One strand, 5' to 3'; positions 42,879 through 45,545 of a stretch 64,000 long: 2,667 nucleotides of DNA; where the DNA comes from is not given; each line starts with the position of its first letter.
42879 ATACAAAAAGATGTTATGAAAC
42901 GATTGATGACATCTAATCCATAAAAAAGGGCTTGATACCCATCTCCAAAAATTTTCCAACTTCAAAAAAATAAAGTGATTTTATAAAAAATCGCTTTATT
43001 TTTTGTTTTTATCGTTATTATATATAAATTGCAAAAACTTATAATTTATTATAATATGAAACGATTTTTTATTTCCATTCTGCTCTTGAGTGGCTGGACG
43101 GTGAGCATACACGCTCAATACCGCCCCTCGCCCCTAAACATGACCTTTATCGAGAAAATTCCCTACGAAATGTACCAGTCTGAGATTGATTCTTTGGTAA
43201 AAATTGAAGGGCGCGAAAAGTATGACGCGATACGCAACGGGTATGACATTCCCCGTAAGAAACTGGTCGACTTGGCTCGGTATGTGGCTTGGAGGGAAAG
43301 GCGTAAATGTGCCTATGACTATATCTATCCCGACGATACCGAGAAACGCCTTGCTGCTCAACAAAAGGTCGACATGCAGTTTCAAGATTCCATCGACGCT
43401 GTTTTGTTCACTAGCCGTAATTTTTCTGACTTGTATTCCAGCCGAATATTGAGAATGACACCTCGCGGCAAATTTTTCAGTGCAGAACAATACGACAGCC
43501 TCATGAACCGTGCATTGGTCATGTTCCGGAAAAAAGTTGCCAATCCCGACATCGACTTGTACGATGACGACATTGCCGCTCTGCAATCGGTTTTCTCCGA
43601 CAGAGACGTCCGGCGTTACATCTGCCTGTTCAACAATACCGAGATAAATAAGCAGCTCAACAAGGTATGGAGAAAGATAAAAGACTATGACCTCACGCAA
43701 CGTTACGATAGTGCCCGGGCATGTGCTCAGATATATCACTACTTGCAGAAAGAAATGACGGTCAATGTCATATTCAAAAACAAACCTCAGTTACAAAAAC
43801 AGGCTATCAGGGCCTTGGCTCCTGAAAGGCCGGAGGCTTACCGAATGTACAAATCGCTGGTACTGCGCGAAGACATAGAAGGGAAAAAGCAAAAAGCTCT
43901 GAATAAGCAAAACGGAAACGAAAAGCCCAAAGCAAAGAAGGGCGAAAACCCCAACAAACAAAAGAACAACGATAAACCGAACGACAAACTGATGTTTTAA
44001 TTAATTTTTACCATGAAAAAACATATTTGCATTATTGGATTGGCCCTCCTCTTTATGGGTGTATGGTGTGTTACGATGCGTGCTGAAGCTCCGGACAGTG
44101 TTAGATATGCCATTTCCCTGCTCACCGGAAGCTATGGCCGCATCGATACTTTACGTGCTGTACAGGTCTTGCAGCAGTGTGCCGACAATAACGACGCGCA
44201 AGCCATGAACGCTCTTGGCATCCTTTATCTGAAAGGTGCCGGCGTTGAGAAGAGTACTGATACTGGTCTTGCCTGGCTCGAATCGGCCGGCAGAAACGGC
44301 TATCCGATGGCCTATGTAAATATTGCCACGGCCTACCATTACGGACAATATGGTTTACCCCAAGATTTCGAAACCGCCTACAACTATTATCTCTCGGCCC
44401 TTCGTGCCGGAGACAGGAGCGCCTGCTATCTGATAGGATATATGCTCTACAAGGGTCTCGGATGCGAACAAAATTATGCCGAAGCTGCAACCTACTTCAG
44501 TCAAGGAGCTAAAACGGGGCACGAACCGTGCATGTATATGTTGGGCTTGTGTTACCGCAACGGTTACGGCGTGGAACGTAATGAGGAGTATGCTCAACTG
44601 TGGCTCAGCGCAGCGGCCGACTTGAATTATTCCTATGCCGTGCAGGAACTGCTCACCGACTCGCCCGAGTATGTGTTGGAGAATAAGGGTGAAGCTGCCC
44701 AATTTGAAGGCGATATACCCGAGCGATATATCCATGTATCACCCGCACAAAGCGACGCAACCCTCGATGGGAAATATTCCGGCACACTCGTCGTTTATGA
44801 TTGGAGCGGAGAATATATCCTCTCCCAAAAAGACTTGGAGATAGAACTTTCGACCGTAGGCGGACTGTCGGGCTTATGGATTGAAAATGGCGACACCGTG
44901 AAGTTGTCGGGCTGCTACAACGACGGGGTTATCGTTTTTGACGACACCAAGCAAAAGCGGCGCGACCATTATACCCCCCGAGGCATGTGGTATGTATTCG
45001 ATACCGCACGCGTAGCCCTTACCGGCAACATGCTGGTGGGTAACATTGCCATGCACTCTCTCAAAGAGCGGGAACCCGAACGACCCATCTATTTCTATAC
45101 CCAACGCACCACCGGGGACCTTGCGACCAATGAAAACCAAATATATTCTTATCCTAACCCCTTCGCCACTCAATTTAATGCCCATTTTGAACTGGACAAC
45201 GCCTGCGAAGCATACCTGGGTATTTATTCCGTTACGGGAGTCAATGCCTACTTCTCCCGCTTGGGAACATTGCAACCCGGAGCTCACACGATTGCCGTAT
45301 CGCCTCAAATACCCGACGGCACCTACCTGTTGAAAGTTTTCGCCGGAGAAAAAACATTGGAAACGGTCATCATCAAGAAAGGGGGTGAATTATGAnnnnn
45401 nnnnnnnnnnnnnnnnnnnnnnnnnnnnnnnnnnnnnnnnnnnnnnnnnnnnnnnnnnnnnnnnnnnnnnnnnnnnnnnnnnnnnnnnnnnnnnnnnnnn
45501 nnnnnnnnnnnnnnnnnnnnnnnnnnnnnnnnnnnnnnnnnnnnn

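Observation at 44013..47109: Sel1/T9SS protein - secreted M23 peptidase - small secreted protein: candidate peptidoglycan-hydrolase toxin / immunity cassette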

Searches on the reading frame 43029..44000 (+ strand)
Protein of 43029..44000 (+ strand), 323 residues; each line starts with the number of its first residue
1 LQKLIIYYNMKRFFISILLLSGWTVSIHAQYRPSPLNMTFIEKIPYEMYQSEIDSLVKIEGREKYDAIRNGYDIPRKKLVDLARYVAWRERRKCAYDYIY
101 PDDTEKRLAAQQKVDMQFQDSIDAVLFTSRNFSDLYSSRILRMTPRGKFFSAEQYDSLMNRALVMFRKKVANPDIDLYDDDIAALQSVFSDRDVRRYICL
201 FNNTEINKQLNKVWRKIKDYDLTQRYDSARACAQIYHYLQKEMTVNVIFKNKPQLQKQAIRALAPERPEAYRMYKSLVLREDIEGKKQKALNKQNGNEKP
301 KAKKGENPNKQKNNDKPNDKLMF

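Call 3: search_protein_families(library=pfam, proteins=[window:43029-44000:+], max_evalue=0.01)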
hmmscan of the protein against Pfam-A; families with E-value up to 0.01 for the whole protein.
window:43029-44000:+ (323 aa): 0 families

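Call 4: search_protein_families(library=ncbifam, proteins=[window:43029-44000:+], max_evalue=0.01)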
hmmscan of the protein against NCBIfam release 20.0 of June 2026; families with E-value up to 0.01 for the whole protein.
window:43029-44000:+ (323 aa): 0 families

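Call 62: search_protein_families(library=pfam, proteins=[window:43056-44000:+], max_evalue=1)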
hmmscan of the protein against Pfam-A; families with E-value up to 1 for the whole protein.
window:43056-44000:+ (314 aa): 2 families
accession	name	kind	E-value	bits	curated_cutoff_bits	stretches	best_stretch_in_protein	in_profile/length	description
PF01803.21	LIM_bind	-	0.2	11.6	24.2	0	83-132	98-147/242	LIM-domain binding protein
PF25767.1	ARM_TBCD_2nd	-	0.24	11.2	29.7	1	194-239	72-117/245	Tubulin-specific chaperone D-like, ARM repeats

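Call 72: predict_structure(alignment_id=A4)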
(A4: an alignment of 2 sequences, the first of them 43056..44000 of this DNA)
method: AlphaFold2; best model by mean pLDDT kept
length: 314 residues; sequences in the alignment: 2
mean_pLDDT: 47.7   pTM: 0.37
mean pLDDT of the five models: 47.7, 46.3, 43.2, 42.9, 39.8
residues with pLDDT >= 90: 0; 70-90: 49; 50-70: 48; < 50: 217
segments of 3 or more residues with pLDDT < 50: 1-90, 105-195, 287-314
pLDDT, mean of each block of 10 residues (from residue 1): 43 30 28 31 35 36 40 43 44 58 47 39 35 32 43 44 40 37 37 50 77 70 57 56 64 77 85 76 59 37 34 30
secondary structure, 60 per line:
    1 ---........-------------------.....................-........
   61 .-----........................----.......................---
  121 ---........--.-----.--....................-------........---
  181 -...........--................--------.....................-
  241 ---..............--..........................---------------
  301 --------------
elements in order: H4-11 H31-51 H53-61 H67-90 H95-117 H124-131 H143-162 H170-177 H182-192 H195-210 H219-239 H244-257 H260-285

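Call 83: search_protein_families(library=phrogs, proteins=[window:43056-44000:+], max_evalue=0.001)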
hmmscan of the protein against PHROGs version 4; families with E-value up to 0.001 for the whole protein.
window:43056-44000:+ (314 aa): 0 families

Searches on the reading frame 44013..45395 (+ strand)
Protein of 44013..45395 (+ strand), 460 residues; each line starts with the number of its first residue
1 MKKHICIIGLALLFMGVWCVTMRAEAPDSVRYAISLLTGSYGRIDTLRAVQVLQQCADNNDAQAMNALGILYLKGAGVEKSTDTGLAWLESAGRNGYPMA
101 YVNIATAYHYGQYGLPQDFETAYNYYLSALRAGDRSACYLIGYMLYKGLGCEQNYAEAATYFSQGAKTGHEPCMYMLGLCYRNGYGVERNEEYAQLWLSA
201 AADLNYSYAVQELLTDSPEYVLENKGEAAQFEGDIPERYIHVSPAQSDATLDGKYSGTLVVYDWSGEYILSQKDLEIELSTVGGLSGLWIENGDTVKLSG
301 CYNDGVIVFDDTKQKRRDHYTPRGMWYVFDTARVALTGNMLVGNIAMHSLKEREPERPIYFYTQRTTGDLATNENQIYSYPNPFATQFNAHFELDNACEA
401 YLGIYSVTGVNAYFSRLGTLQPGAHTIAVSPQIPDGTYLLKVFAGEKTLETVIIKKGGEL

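Call 3: search_protein_families(library=pfam, proteins=[window:44013-45395:+], max_evalue=0.01)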
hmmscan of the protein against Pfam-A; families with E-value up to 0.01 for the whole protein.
window:44013-45395:+ (460 aa): 2 families
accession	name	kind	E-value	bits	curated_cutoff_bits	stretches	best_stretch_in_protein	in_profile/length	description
PF08238.18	Sel1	-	6.1e-26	90.3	30.7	4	173-206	3-36/36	Sel1 repeat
PF18962.6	Por_Secre_tail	-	0.00012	22.7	27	1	380-454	2-75/75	Secretion system C-terminal sorting domain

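Call 4: search_protein_families(library=ncbifam, proteins=[window:44013-45395:+], max_evalue=0.01)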
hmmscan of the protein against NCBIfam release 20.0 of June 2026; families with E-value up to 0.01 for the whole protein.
window:44013-45395:+ (460 aa): 5 families
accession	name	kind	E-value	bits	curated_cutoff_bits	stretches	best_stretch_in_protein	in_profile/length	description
TIGR04183.1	Por_Secre_tail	domain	1.9e-06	27.8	23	1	380-456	2-72/72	T9SS type A sorting domain-containing protein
NF033786.1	phenyl_MerG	equivalog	2.6e-06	27.5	350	0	48-109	51-112/217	phenylmercury resistance protein MerG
NF047621.1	FlgprotMotXVib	equivalog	6.9e-06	25.7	330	1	49-133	95-178/211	flagellar protein MotX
NF038194.1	AlgK_TPR_lipo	equivalog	0.00075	18.3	700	1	96-192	261-354/448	alginate biosynthesis TPR repeat lipoprotein AlgK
NF038113.1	T9SSA_dep_M36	equivalog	0.0042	15.3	885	1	372-455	788-868/869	T9SS-dependent M36 family metallopeptidase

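Call 83: search_protein_families(library=phrogs, proteins=[window:44013-45395:+], max_evalue=0.001)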
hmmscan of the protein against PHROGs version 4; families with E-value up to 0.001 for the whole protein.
window:44013-45395:+ (460 aa): 2 families
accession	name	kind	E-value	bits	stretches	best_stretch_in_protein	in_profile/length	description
phrog_8741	-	unknown function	3.1e-32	113.2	1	35-213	46-224/380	-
phrog_35683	-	unknown function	7.8e-05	22.7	0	164-227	60-128/471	-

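Call 89: find_related_loci(query=A6, collection=metagenome_contigs, flank=8000)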
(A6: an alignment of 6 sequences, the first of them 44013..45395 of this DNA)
Query A6 (460 aa) in metagenome_contigs; peptide patterns used: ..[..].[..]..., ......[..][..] (x = any residue, [..] = any of these).
600 stretches matched a pattern (row limit reached: there are more); 482 encode a relative of the query (tblastn E <= 1e-3); the best 80 are kept; 79 distinct loci.
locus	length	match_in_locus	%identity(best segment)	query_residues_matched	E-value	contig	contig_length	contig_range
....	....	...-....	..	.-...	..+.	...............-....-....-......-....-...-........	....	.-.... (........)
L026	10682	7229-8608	70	1-458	0e+0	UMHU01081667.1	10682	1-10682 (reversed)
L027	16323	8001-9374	70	1-456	0e+0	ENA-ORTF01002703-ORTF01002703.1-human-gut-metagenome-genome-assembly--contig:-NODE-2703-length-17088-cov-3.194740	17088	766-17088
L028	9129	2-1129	70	81-456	0e+0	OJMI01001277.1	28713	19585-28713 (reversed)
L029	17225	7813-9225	38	2-458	3e-97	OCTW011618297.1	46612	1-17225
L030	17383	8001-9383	39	1-456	5e-97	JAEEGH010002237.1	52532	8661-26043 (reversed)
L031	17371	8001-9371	38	10-458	1e-96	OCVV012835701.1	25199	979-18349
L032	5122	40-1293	40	48-458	4e-96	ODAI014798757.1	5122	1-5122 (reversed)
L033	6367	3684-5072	38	2-458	5e-96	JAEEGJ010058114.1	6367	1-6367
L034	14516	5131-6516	39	1-456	9e-93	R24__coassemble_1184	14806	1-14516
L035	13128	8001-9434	35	1-460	2e-92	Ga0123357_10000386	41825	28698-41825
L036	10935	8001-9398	37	1-456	6e-92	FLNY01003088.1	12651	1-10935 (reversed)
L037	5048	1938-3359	37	1-458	3e-90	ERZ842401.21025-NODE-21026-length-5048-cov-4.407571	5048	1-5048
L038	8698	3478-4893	37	1-458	8e-90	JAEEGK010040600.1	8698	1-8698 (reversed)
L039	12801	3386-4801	37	1-458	8e-90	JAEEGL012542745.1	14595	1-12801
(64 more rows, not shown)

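Call 102: search_protein_families(library=ncbifam, alignment_id=A8, max_evalue=0.001)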
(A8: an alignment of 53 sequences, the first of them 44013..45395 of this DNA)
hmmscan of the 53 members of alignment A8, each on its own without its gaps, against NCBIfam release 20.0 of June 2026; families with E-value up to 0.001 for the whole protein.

A. member 1, window:44013-45395:+ (460 aa): 4 families
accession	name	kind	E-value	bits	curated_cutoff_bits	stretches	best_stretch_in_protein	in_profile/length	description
TIGR04183.1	Por_Secre_tail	domain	1.9e-06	27.8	23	1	380-456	2-72/72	T9SS type A sorting domain-containing protein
NF033786.1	phenyl_MerG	equivalog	2.6e-06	27.5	350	0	48-109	51-112/217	phenylmercury resistance protein MerG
NF047621.1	FlgprotMotXVib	equivalog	6.9e-06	25.7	330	0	49-133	95-178/211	flagellar protein MotX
NF038194.1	AlgK_TPR_lipo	equivalog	0.00075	18.3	700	0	96-192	261-354/448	alginate biosynthesis TPR repeat lipoprotein AlgK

B. families by the number of members that match (of 53 scanned): 9 families
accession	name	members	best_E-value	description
NF033786.1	phenyl_MerG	51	3.1e-13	phenylmercury resistance protein MerG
NF047621.1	FlgprotMotXVib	50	1.3e-11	flagellar protein MotX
TIGR04183.1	Por_Secre_tail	44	4.8e-10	T9SS type A sorting domain-containing protein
NF038194.1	AlgK_TPR_lipo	40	3.8e-12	alginate biosynthesis TPR repeat lipoprotein AlgK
NF038113.1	T9SSA_dep_M36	22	1.3e-11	T9SS-dependent M36 family metallopeptidase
NF045484.1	TransRegExoR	8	9.4e-06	exopolysaccharide production regulator ExoR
NF052323.1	T9SSA_dep_M6i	5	4.6e-06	T9SS-dependent M6-like inactivated metalloprotease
NF005176.1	PRK06655.1-1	2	0.00012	flagellar hook assembly protein FlgD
NF033707.1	T9SS_sortase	1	0.00084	type IX secretion system sortase PorU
